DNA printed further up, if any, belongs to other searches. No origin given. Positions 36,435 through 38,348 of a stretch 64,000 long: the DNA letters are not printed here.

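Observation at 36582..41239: SusD-less glycan-capture pair: TonB-dependent receptor plus T9SS-exported beta-helix protein heading a 23-kb enzyme array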

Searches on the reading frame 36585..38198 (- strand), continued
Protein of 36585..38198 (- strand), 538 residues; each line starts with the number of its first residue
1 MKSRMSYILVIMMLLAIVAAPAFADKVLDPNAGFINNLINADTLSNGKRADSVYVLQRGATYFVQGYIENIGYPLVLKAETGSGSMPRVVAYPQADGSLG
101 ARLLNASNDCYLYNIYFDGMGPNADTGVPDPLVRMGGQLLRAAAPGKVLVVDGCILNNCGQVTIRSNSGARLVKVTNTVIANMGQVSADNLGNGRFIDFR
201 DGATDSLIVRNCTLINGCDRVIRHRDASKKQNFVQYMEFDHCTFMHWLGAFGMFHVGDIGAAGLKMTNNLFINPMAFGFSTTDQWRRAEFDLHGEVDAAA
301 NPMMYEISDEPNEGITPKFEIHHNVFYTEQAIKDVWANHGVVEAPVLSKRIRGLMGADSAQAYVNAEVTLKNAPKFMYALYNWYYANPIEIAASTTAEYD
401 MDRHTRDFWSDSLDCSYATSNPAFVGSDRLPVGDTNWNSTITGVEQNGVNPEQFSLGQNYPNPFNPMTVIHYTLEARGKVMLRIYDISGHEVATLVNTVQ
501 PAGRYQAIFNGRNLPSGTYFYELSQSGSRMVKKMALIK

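Call 18: find_related_loci(query=A1, collection=genome_contigs, flank=6000)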
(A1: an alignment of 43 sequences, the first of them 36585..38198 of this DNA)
Query A1 (538 aa) in genome_contigs; peptide patterns used: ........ (x = any residue, [..] = any of these).
598 stretches matched a pattern (row limit reached: there are more); 591 encode a relative of the query (tblastn E <= 1e-3); the best 80 are kept; 80 distinct loci.
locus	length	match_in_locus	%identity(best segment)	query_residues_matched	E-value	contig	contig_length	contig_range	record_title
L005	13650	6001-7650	30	2-538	3e-70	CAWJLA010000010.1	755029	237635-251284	MAG: uncultured Bacteroidetes bacterium isolate MFD02416.bin.1.83 genome assembly, contig: contig_82564, whole genome sh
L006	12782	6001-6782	49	426-538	3e-26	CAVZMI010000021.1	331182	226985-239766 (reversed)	MAG: Ignavibacteriota bacterium isolate MFD04408.bin.2.180 genome assembly, contig: contig_67292, whole genome shotgun s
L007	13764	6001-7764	25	1-538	2e-25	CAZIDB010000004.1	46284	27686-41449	MAG TPA_asm: uncultured Melioribacter sp. isolate binchicken_co20_358 genome assembly, contig: NODE_1799_length_46284_co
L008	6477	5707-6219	36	378-538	3e-25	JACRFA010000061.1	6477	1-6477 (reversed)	MAG: Ignavibacteriae bacterium isolate NC_groundwater_1713_Pr3_B-0.1um_53_10 SR-2_scaffold_141_708609, whole genome shot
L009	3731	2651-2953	49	439-538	2e-24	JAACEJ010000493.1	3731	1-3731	MAG: Actinomycetota bacterium isolate OTbin.62 scaffold_21603, whole genome shotgun sequence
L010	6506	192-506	47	438-538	4e-24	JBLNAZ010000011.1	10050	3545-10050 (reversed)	MAG: Syntrophomonadaceae bacterium isolate MAG164 PRJNA951521_bin24_renamed_10, whole genome shotgun sequence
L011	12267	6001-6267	54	451-538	3e-23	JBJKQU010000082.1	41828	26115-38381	MAG: Candidatus Kryptoniota bacterium isolate Bin_42 S1Ck127_2922457_flag_0_multi_10.9952_len_41828, whole genome shotgu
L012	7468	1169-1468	48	438-538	4e-23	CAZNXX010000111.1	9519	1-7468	MAG TPA_asm: uncultured bacterium isolate SRP192927_co6_52 genome assembly, contig: NODE_18657_length_9519_cov_9.536771,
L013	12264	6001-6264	52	451-538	4e-23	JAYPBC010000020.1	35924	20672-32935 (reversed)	MAG: Balneola sp. isolate 139582_S183_metabat_bins_2.tsv.170 NODE_860_length_35924_cov_8.715911, whole genome shotgun se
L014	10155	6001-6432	39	389-538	6e-23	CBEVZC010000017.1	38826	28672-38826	MAG TPA_asm: uncultured bacterium isolate SRR13309658_binner23_Refined_7 genome assembly, contig: ERZ26778863.30, whole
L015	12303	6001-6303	47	437-538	1e-22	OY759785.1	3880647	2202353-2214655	MAG: Ignavibacteriaceae bacterium isolate e3da2468-0b18-4b5b-bfd4-73ebec91e4fc genome assembly, chromosome: 1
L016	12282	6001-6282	48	444-538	2e-22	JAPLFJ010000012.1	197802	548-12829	MAG: Ignavibacteriae bacterium isolate LacPavin_0920_WC57_MAG_36_34 LacPavin_0920_WC57_scaffold_39397, whole genome shot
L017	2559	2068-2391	45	440-538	9e-23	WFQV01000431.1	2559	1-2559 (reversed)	MAG: Melioribacteraceae bacterium isolate S014_15 k151_55819, whole genome shotgun sequence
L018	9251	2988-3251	51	451-538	2e-22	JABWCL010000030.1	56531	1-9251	MAG: Ignavibacteriaceae bacterium isolate MAG_55 scaffold_436, whole genome shotgun sequence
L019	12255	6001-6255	55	454-538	2e-22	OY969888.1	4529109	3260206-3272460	MAG: uncultured Bacteroidetes bacterium isolate MFD03726.bin.c.9 genome assembly, chromosome: 1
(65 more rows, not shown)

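Call 23: predict_structure(alignment_id=A1)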
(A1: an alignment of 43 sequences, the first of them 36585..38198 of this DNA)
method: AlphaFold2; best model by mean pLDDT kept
length: 538 residues; sequences in the alignment: 43
mean_pLDDT: 85.2   pTM: 0.75
mean pLDDT of the five models: 85.2, 85.1, 84.2, 83.2, 83.1
residues with pLDDT >= 90: 279; 70-90: 194; 50-70: 40; < 50: 25
segments of 3 or more residues with pLDDT < 50: 19-22, 439-454, 460-462
pLDDT, mean of each block of 10 residues (from residue 1): 68 64 78 93 74 92 92 93 91 79 92 95 65 83 94 94 92 97 84 89 93 90 83 93 92 92 97 93 88 90 94 91 97 93 95 95 94 89 76 66 82 88 90 75 31 45 68 83 93 94 85 87 87 82
secondary structure, 60 per line:
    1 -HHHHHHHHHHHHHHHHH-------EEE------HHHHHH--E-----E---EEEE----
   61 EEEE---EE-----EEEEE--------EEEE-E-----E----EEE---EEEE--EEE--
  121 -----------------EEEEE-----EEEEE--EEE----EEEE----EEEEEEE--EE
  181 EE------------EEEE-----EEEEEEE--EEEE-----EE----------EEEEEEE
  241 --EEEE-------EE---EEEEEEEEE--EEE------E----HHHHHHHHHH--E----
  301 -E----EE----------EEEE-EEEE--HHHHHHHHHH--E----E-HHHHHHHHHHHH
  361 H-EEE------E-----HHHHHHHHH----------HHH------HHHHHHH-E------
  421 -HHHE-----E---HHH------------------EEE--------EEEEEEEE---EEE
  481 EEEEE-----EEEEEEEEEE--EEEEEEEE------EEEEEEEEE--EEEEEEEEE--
elements in order: H2-18 E26-28 H35-40 E53-56 E61-64 E75-79 E88-91 E104-106 E110-113 E116-118 E138-142 E148-152 E155-157 E162-165 E170-176 E179-182 E195-198 E204-210 E213-216 E234-240 E243-246 E259-267 E270-272 H284-293 E319-322 E324-327 H330-339 H349-361 E363-365 H378-386 H406-412 E456-458 E467-474 E478-485 E491-500 E503-510 E517-525 E528-536

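Call 27: fold_search(model_id=the predicted structure, library=pdb)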
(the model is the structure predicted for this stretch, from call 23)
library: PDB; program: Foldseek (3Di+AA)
matches with E <= 10: 1332; with E <= 0.001: 2
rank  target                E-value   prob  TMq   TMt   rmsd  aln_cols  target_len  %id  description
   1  7dmk_C                2.2e-06  1.00  0.43  0.32   7.2       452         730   13  PL6 alginate lyase BcAlyPL6 (released 2021-10-06)
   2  7dmk_A                2.7e-05  1.00  0.44  0.33   5.5       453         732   13  PL6 alginate lyase BcAlyPL6 (released 2021-10-06)
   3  4g5a_A                1.2e-03  1.00  0.13  0.56   3.6        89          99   17  Crystal structure of a putative member of duf 3244 protein family (BT_1867) from Bacteroides thetaiotaomicron VPI-5482 (released 2012-09-19)
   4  6c72_A                2.4e-03  0.85  0.25  0.23  25.1       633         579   10  Crystal structure of a tailspike protein gp49 from Acinetobacter baumannii bacteriophage Fri1, a capsular polysacchari (released 2019-01-23)
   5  7xyc_A                5.8e-03  0.77  0.24  0.23  23.9       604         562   10  CryoEM structure of Klebsiella phage Kp7 type II tail fiber gp52 in vitro (released 2023-06-07)
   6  6w4q_B                6.1e-03  0.54  0.23  0.18  27.4       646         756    8  Crystal structure of full-length tailspike protein 2 (TSP2, ORF211) ) from Escherichia coli O157:H7 bacteriophage CAB1 (released 2021-01-20)
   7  8jmw_A                8.1e-03  1.00  0.14  0.14   3.6        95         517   18  Fibril form of serine peptidase Vpr (released 2023-12-06)
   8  3d33_A                1.1e-02  1.00  0.11  0.53   9.7        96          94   12  Crystal structure of a duf3244 family protein with an immunoglobulin-like beta-sandwich fold (bvu_0276) from bacteroid (released 2008-05-27)
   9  2p9r_B                1.1e-02  1.00  0.14  0.65   3.0        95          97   14  Human alpha2-macroglogulin is composed of multiple domains, as predicted by homology with complement component C3 (released 2007-08-21)
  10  3d33_B                1.2e-02  1.00  0.11  0.54   8.0        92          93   15  Crystal structure of a duf3244 family protein with an immunoglobulin-like beta-sandwich fold (bvu_0276) from bacteroid (released 2008-05-27)
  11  5tzt_C                1.5e-02  1.00  0.12  0.45   6.4       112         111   14  Crystal structure of human CD47 ECD bound to Fab of C47B161 (released 2017-03-15)
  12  2p9r_A                1.6e-02  1.00  0.13  0.62   2.8        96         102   14  Human alpha2-macroglogulin is composed of multiple domains, as predicted by homology with complement component C3 (released 2007-08-21)
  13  3sd2                  1.7e-02  1.00  0.12  0.59   3.2        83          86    6  Crystal structure of a putative member of duf3244 protein family (BT_3571) from Bacteroides thetaiotaomicron vpi-5482 at (released 2011-06-29)
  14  8qb1_A                1.9e-02  1.00  0.12  0.57   4.8        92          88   17  C-terminal domain of mirolase from Tannerella forsythia (released 2024-02-28)
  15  7eha_C                2.1e-02  1.00  0.10  0.29   7.6        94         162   20  Crystal structure of the flagellar hook cap from Salmonella enterica serovar Typhimurium (released 2021-11-24)
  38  8qb1_C                4.5e-02  1.00  0.11  0.53   4.4        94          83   16  C-terminal domain of mirolase from Tannerella forsythia (released 2024-02-28)
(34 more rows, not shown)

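Call 29: find_related_loci(query=A3, collection=metagenome_contigs, flank=6000)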
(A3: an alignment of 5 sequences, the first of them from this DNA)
Query A3 (440 aa) in metagenome_contigs; peptide patterns used: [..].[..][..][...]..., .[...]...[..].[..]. (x = any residue, [..] = any of these).
194 stretches matched a pattern; 6 encode a relative of the query (tblastn E <= 1e-3); 6 distinct loci.
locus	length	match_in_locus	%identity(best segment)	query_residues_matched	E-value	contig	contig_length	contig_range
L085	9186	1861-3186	49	2-440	2e-134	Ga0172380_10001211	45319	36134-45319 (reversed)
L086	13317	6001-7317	47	2-439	9e-134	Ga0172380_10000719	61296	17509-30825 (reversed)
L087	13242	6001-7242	47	26-439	2e-128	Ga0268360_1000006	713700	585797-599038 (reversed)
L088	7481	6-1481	47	26-440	3e-128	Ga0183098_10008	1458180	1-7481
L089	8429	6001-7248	47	25-440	1e-127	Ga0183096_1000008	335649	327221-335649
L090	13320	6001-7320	46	7-440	1e-126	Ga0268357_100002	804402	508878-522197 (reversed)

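Call 30: find_encoding_contigs(protein=P0038, flank=7000, max_places=3)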
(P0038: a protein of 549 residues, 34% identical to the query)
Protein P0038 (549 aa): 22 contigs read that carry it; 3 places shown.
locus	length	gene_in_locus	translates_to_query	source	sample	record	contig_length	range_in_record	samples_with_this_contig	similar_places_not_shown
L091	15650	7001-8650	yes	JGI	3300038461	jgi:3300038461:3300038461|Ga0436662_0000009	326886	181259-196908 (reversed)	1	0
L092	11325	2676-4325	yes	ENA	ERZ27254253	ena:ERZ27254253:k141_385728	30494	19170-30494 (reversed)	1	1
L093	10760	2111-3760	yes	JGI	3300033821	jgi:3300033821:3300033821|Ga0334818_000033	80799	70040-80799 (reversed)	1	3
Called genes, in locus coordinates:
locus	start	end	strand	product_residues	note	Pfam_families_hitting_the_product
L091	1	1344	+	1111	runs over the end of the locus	PF07660:STN, PF13620:CarboxypepD_reg, PF13715:CarbopepD_reg_2, PF07715:Plug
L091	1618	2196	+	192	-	PF07638:Sigma70_ECF, PF04542:Sigma70_r2, PF08281:Sigma70_r4_2, PF04545:Sigma70_r4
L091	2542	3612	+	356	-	PF04773:FecR, PF16344:FecR_C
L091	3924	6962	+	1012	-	PF13620:CarboxypepD_reg, PF13715:CarbopepD_reg_2, PF07715:Plug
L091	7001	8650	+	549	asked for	PF18962:Por_Secre_tail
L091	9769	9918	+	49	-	PF00471:Ribosomal_L33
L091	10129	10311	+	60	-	PF00584:SecE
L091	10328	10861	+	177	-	PF02357:NusG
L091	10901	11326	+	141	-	PF03946:Ribosomal_L11_N, PF00298:Ribosomal_L11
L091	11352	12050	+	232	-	PF00687:Ribosomal_L1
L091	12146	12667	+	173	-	PF00466:Ribosomal_L10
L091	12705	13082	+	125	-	PF16320:Ribosomal_L12_N, PF00542:Ribosomal_L12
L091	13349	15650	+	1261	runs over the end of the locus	PF04563:RNA_pol_Rpb2_1, PF04561:RNA_pol_Rpb2_2, PF04565:RNA_pol_Rpb2_3, PF10385:RNA_pol_Rpb2_45, PF00562:RNA_pol_Rpb2_6, PF04560:RNA_pol_Rpb2_7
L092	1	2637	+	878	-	?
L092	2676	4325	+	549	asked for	PF18962:Por_Secre_tail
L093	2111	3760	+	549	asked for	PF18962:Por_Secre_tail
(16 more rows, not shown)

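Call 31: find_encoding_contigs(protein=P0075, flank=7000, max_places=2)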
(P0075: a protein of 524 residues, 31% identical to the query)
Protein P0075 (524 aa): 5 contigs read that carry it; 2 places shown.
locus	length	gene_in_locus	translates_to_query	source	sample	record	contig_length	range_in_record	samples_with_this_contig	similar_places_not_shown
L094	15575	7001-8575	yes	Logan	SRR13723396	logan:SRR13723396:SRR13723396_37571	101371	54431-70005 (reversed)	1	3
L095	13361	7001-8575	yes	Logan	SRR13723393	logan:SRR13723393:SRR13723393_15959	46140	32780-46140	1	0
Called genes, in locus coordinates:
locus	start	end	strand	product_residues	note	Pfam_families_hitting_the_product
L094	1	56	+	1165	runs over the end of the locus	PF07470:Glyco_hydro_88, PF02837:Glyco_hydro_2_N, PF22666:Glyco_hydro_2_N2 (weak), PF00703:Glyco_hydro_2, PF02836:Glyco_hydro_2_C, PF16355:DUF4982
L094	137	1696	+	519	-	PF10162:G8, PF18962:Por_Secre_tail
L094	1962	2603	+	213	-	PF01081:Aldolase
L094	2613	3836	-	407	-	-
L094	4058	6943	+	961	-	PF13620:CarboxypepD_reg, PF13715:CarbopepD_reg_2, PF07715:Plug, PF00593:TonB_dep_Rec_b-barrel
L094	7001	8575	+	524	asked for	PF18962:Por_Secre_tail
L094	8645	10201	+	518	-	PF00884:Sulfatase, PF01663:Phosphodiest (faint), PF16347:SGSH_C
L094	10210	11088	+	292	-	PF00135:COesterase, PF20434:BD-FAE, PF12146:Hydrolase_4 (faint), PF07859:Abhydrolase_3, PF00326:Peptidase_S9, PF01738:DLH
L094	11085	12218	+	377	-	PF04055:Radical_SAM, PF13186:SPASM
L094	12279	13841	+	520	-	PF00884:Sulfatase, PF01663:Phosphodiest (weak), PF16347:SGSH_C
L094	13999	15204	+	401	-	PF07470:Glyco_hydro_88, PF06662:C5-epim_C (faint), PF22124:Glyco_hydro_95_cat (weak)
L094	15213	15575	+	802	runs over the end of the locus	PF24517:CBM96, PF18962:Por_Secre_tail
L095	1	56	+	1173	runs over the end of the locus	PF07470:Glyco_hydro_88, PF02837:Glyco_hydro_2_N, PF22666:Glyco_hydro_2_N2 (weak), PF00703:Glyco_hydro_2, PF02836:Glyco_hydro_2_C, PF16355:DUF4982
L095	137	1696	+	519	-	PF10162:G8, PF18962:Por_Secre_tail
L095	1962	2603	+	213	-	PF01081:Aldolase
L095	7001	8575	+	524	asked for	PF18962:Por_Secre_tail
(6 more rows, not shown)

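Call 32: find_encoding_contigs(protein=P0115, flank=7000, max_places=2)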
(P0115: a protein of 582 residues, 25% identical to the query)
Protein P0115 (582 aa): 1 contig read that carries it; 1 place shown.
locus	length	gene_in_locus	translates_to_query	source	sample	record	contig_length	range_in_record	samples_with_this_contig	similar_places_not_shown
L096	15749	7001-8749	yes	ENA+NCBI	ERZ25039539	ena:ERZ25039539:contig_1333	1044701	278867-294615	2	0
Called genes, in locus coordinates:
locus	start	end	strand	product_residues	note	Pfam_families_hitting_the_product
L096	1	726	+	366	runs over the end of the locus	PF00756:Esterase, PF11954:DUF3471 (weak)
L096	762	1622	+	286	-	PF00551:Formyl_trans_N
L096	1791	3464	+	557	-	PF18962:Por_Secre_tail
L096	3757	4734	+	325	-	PF13620:CarboxypepD_reg, PF13715:CarbopepD_reg_2, PF07715:Plug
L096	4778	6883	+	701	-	PF00593:TonB_dep_Rec_b-barrel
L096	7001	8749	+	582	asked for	PF18962:Por_Secre_tail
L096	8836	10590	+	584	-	PF13145:Rotamase_2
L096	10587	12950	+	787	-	-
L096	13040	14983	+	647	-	PF00657:Lipase_GDSL (faint), PF13472:Lipase_GDSL_2, PF07719:TPR_2 (faint), PF14559:TPR_19 (weak)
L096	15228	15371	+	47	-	PF07470:Glyco_hydro_88 (weak)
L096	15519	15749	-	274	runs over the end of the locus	PF23441:SDR (faint), PF00106:adh_short, PF01370:Epimerase, PF08659:KR, PF13561:adh_short_C2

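Call 33: find_homologous_proteins(query=A2, max_evalue=0.001)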
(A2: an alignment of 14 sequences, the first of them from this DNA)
Query A2 (14 sequences) (440 aa, profile of the alignment): 24 proteins with E <= 0.001 among 8000 candidates.
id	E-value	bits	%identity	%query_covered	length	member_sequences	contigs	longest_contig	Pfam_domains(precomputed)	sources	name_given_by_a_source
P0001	7.8e-184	630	100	99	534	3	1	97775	PF18962.8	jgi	-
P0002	1.9e-181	622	72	100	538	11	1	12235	PF18962.8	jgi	-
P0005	1.1e-174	599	53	100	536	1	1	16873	PF13585.13,PF18962.8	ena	-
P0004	1.1e-171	590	55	100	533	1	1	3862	PF18962.8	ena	-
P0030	2.2e-171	589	33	98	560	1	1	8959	PF18962.8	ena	-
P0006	5.8e-167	574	50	99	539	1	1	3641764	PF18962.8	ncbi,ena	-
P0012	4.1e-165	568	50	100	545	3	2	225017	PF18962.8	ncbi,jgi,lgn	-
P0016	9.1e-157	540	51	95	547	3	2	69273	PF18962.8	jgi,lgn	-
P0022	3.3e-153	529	46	100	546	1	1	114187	PF18962.8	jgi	jgi:hypothetical protein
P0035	6.5e-153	528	35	93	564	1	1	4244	PF18962.8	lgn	-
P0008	3.3e-150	519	49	99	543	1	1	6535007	PF18962.8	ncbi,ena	-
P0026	4.1e-147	509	45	98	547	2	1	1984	PF18962.8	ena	-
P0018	1.8e-146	506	46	98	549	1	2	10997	PF18962.8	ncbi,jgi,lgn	ncbi:MAG: T9SS type A sorting domain-containing protein [Ignavibacteria bacterium]|jgi:hypothetical 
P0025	2.5e-145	503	45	99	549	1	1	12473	PF16318.12,PF18962.8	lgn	-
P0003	3.9e-144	499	52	98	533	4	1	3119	PF18962.8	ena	-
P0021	6.0e-138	478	46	95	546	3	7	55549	PF18962.8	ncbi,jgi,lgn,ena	jgi:hypothetical protein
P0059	7.2e-137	475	34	92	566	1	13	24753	PF18962.8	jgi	jgi:hypothetical protein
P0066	1.2e-132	461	33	93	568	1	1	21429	PF18962.8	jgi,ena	-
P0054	5.9e-128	445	31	93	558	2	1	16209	PF18962.8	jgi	jgi:hypothetical protein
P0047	1.2e-120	421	30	99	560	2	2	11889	PF18962.8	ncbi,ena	ncbi:MAG TPA: T9SS type A sorting domain-containing protein [Bacteroidota bacterium]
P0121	1.8e-106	375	23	97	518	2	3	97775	PF13585.13,PF18962.8,PF13860.13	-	-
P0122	1.1e-105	372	30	93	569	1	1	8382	PF18962.8,PF13860.13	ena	-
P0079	6.9e-82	294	27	91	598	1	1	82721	PF18962.8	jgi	jgi:hypothetical protein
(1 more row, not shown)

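Call 34: search_protein_families(library=pfam, alignment_id=A1, max_evalue=0.01)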
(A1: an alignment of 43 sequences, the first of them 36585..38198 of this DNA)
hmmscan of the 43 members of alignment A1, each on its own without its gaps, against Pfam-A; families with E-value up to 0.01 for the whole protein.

A. member 1, window:36585-38198:- (538 aa): 5 families
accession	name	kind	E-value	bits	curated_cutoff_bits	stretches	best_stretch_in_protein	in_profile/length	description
PF18962.6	Por_Secre_tail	-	3.4e-08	34.1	27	1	460-534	2-73/75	Secretion system C-terminal sorting domain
PF13860.13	FlgD_ig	-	0.0011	19.4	27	1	475-525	20-75/79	FlgD Ig-like domain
PF13585.12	CHU_C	-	0.0013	19.2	27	1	476-528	25-75/86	CHU_C Type IX secretion signal domain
PF13229.12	Beta_helix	-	0.0024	18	25.9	1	148-282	33-145/158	Right handed beta helix region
PF16318.11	DUF4957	-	0.0048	17.2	30.8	0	148-216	76-141/142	Domain of unknown function (DUF4957)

B. families by the number of members that match (of 43 scanned): 5 families
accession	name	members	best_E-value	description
PF18962.6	Por_Secre_tail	43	7.9e-14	Secretion system C-terminal sorting domain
PF13585.12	CHU_C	27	9.4e-06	CHU_C Type IX secretion signal domain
PF13860.13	FlgD_ig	26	2.3e-09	FlgD Ig-like domain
PF16318.11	DUF4957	11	4.2e-05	Domain of unknown function (DUF4957)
PF13229.12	Beta_helix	7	3.2e-05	Right handed beta helix region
